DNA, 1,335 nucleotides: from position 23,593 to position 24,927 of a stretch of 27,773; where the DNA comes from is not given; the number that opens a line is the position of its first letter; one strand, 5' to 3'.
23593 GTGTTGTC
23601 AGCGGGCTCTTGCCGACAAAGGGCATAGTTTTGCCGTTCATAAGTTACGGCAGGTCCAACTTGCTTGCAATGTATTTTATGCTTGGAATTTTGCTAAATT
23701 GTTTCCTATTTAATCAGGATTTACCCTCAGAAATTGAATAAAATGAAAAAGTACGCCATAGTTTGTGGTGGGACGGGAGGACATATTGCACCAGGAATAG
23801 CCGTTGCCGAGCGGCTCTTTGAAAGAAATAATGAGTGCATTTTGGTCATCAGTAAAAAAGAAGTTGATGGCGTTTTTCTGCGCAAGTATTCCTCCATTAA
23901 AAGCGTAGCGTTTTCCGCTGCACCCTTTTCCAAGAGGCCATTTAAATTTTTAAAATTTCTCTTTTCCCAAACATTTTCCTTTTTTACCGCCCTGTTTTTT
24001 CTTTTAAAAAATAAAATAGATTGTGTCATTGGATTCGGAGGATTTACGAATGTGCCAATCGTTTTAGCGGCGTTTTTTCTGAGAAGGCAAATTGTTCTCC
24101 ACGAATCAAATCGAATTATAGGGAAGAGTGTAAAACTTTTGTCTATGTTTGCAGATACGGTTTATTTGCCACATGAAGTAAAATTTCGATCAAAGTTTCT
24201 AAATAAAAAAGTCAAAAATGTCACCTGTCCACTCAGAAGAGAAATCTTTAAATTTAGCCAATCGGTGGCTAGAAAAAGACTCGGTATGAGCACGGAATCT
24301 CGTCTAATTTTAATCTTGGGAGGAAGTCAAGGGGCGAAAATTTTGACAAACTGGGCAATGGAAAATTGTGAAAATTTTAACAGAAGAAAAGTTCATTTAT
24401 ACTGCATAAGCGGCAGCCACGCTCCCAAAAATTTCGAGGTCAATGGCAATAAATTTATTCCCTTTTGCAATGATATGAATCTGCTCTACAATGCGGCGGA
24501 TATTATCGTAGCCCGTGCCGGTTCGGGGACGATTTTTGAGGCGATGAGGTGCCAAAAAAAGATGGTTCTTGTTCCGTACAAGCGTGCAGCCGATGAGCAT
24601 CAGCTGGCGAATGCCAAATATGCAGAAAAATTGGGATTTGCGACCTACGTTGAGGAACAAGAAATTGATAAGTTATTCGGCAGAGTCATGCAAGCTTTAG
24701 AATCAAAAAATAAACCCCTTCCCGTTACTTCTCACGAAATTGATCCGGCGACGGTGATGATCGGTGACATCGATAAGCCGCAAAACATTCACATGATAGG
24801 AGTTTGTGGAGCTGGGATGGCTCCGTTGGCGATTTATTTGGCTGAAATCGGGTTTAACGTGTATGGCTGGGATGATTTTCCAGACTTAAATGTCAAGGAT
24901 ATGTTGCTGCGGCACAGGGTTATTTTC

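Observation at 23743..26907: Three peptidoglycan-precursor enzymes (MurG, MurC, MurB) fused into one polypeptide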

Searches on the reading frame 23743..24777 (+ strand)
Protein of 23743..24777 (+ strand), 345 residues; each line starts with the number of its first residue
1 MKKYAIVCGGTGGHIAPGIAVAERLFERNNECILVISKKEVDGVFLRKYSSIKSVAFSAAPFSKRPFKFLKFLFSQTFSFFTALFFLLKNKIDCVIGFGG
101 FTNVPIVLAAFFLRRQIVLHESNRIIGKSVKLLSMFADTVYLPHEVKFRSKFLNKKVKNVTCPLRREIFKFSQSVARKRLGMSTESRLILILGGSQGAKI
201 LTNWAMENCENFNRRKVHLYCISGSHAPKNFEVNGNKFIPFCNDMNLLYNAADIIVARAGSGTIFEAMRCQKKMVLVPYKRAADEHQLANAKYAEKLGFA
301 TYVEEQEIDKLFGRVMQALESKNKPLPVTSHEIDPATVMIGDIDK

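Call 25: search_solved_structures(query=window:23743-24732:+, show_alignments=3, max_evalue=0.00001)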
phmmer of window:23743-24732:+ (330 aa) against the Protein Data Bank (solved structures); distinct sequences matched with E-value up to 0.00001: 3.
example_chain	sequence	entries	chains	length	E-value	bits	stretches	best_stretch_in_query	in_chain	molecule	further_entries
7d1i_A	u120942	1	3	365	9.6e-25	90.6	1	5-306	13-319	UDP-N-acetylglucosamine--N-acetylmuramyl-(pentapeptide) pyrophosphoryl-undecaprenol N-acet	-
1f0k_A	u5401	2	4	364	1.4e-21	80.2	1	2-308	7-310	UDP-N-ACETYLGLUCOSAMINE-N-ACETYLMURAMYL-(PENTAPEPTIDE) PYROPHOSPHORYL-UNDECAPRENOL N-ACETY | UDP-N-acetylglucosamine--N-acetylmuramyl-(pentapeptide) pyrophospho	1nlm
3s2u_A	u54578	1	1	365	2e-17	66.6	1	5-300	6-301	UDP-N-acetylglucosamine--N-acetylmuramyl-(pentapeptide) pyrophosphoryl-undecaprenol N-acet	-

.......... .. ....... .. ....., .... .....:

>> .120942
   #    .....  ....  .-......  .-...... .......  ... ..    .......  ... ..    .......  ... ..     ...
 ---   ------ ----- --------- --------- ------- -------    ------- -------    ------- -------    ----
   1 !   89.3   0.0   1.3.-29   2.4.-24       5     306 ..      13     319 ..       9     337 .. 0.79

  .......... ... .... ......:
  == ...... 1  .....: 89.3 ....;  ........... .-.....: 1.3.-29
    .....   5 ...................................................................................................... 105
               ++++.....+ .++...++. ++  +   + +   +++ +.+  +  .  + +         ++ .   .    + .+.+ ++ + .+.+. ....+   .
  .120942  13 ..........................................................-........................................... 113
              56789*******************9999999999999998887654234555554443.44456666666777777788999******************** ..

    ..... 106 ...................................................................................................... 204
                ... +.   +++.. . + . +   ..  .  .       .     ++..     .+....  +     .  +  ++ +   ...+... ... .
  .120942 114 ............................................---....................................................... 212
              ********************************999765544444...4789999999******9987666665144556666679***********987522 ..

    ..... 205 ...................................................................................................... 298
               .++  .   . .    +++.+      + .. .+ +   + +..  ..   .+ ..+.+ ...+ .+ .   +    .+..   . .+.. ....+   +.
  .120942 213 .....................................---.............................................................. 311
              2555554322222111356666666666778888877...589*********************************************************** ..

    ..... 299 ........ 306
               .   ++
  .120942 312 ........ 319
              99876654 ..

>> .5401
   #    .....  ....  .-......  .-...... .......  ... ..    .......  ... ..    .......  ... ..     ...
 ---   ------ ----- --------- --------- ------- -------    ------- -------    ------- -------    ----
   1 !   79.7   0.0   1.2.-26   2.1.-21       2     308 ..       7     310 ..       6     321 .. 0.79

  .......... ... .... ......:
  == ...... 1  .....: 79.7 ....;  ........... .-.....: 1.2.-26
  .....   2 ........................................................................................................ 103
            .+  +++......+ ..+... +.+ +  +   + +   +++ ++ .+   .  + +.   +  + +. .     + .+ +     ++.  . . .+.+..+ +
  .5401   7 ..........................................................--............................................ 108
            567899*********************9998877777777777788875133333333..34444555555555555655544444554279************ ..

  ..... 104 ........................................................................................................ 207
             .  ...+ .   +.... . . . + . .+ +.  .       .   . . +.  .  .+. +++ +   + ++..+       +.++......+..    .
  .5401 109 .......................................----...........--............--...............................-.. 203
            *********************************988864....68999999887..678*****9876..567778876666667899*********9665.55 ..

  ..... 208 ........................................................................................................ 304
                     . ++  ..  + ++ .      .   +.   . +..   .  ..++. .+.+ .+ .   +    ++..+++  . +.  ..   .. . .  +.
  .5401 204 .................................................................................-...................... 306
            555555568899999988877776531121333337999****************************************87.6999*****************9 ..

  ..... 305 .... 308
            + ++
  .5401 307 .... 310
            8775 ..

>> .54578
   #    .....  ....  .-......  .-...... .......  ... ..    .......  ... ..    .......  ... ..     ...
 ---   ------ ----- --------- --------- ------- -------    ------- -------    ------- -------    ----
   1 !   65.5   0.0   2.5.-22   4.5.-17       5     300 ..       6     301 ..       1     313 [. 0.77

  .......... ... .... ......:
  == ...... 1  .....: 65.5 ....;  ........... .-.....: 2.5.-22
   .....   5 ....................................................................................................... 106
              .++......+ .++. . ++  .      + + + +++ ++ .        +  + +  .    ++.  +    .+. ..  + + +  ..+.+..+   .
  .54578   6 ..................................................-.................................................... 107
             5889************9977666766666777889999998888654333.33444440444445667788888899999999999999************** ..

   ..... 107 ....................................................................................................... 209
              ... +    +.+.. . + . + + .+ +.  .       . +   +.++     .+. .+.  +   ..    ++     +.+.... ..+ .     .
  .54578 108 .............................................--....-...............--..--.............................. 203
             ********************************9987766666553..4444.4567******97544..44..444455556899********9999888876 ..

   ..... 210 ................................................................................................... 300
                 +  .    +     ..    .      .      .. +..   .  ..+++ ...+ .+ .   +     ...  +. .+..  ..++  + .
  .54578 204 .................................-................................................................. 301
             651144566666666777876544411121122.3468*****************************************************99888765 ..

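Call 38: find_homologous_proteins(query=window:23743-24777:+, max_evalue=1e-10)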
Query window:23743-24777:+ (345 aa): 2481 proteins with E <= 1e-10 among 5343 candidates; the best 120 are listed.
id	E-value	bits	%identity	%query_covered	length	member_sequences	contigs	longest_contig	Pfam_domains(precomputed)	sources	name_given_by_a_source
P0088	2.9e-111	390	53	92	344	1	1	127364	PF13528.13,PF04101.23,PF03033.27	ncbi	-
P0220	9.1e-107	375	50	100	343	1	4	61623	PF04101.23,PF03033.27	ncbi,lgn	-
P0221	1.6e-106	374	52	93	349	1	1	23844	PF04101.23,PF03033.27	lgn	-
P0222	6.6e-105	369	49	100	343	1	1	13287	PF04101.23,PF03033.27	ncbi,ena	-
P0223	7.0e-104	366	50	100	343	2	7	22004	PF13528.13,PF04101.23,PF03033.27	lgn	-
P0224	1.8e-101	358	52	93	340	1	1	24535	PF04101.23,PF03033.27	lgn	-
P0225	1.1e-97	345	48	93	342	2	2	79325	PF04101.23,PF03033.27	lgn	-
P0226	2.7e-97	344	49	97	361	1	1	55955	PF04101.23,PF03033.27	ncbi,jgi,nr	ncbi:MAG: UDP-N-acetylglucosamine--N-acetylmuramyl-(pentapeptide) pyrophosphoryl-undecaprenol N-acet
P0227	4.5e-97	343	47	99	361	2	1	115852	PF04101.23,PF03033.27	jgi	jgi:UDP-N-acetylglucosamine--N-acetylmuramyl-(pentapeptide) pyrophosphoryl-undecaprenol N-acetylgluc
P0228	1.4e-91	325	45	99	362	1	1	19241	PF04101.23,PF03033.27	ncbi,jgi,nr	ncbi:MAG: UDP-N-acetylglucosamine--N-acetylmuramyl-(pentapeptide) pyrophosphoryl-undecaprenol N-acet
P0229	1.7e-91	325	48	92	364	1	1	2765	PF04101.23,PF03033.27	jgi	jgi:UDP-N-acetylglucosamine--N-acetylmuramyl-(pentapeptide) pyrophosphoryl-undecaprenol N-acetylgluc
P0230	4.5e-91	323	46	96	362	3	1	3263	PF04101.23,PF03033.27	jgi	jgi:UDP-N-acetylglucosamine--N-acetylmuramyl-(pentapeptide) pyrophosphoryl-undecaprenol N-acetylgluc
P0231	9.6e-90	319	45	95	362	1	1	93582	PF04101.23,PF03033.27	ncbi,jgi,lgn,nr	ncbi:MAG: UDP-N-acetylglucosamine--N-acetylmuramyl-(pentapeptide) pyrophosphoryl-undecaprenol N-acet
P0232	1.1e-89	319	47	93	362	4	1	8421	PF04101.23,PF03033.27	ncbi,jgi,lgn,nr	ncbi:MAG: UDP-N-acetylglucosamine--N-acetylmuramyl-(pentapeptide) pyrophosphoryl-undecaprenol N-acet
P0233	4.5e-89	317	45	96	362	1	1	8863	PF04101.23,PF03033.27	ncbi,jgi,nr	ncbi:MAG: UDP-N-acetylglucosamine--N-acetylmuramyl-(pentapeptide) pyrophosphoryl-undecaprenol N-acet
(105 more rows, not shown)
